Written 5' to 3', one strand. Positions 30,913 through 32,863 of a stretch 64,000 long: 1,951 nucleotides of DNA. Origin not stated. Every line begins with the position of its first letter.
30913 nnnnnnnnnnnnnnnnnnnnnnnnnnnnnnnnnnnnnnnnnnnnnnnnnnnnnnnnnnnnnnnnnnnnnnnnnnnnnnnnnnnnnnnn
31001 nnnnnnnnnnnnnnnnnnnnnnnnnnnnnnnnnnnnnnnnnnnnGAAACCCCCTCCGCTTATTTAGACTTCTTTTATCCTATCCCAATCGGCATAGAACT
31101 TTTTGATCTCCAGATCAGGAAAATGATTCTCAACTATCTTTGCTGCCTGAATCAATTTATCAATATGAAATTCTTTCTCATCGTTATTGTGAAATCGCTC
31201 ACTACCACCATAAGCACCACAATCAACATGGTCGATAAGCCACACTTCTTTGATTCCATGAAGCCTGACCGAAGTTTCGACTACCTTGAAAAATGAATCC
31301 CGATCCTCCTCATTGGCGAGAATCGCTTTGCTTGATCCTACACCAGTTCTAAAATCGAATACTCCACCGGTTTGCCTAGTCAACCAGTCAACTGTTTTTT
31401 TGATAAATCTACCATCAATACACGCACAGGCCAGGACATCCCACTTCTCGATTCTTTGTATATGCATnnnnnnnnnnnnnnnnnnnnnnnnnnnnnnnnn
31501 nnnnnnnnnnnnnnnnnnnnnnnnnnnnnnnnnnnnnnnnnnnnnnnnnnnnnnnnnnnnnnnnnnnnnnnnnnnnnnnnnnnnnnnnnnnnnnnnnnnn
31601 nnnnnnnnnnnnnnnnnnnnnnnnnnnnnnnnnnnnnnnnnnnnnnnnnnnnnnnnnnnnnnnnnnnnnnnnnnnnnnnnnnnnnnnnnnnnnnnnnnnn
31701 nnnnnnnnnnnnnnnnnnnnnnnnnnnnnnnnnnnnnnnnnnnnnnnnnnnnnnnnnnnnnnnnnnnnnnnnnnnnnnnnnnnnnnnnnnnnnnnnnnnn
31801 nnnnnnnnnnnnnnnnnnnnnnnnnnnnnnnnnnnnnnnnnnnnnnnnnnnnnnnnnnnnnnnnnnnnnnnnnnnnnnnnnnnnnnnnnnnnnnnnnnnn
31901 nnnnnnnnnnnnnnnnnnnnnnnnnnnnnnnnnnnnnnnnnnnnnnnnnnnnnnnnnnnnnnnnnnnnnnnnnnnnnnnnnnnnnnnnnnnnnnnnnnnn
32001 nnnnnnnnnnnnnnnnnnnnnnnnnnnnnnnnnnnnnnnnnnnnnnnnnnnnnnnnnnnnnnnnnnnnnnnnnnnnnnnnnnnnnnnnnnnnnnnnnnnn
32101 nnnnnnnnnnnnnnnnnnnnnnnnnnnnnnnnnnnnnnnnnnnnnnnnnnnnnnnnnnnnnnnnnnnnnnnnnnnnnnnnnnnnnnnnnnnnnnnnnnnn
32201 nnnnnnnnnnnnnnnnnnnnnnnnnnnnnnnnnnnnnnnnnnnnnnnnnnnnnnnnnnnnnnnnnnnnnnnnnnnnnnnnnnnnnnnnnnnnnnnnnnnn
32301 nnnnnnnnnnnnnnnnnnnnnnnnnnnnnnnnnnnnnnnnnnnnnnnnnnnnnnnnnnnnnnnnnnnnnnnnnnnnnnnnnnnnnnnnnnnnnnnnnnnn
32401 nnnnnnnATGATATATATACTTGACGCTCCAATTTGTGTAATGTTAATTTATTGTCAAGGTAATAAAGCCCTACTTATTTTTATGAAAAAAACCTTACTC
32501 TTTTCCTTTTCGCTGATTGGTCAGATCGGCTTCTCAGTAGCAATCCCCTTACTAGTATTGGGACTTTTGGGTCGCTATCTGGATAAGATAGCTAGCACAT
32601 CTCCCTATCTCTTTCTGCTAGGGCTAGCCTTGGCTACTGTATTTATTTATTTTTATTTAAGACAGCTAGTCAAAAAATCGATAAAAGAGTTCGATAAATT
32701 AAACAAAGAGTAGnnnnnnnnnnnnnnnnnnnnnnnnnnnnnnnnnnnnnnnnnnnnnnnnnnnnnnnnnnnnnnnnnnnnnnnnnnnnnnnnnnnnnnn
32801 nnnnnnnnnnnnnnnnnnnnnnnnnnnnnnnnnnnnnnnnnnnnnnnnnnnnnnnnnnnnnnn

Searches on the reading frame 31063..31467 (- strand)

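Call 60: search_protein_families(library=pfam, proteins=[window:31063-31467:-], max_evalue=0.001)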
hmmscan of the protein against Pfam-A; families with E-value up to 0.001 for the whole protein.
window:31063-31467:- (134 aa): 2 families
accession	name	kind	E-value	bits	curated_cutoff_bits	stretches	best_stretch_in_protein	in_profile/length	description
PF20393.3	Pro_CA_2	-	5e-14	53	30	1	11-127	6-116/125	Putative carbonic anhydrase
PF00484.24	Pro_CA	-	0.00016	22.4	25.7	1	12-115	2-97/156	Carbonic anhydrase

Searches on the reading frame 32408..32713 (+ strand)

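Call 60: search_protein_families(library=pfam, proteins=[window:32408-32713:+], max_evalue=0.001)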
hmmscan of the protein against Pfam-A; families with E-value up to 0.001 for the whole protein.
window:32408-32713:+ (101 aa): 1 family
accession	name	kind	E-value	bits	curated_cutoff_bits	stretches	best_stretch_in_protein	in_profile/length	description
PF09527.15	ATPase_gene1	-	2.4e-09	37.6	26.6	1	34-76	1-43/54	Putative F0F1-ATPase subunit Ca2+/Mg2+ transporter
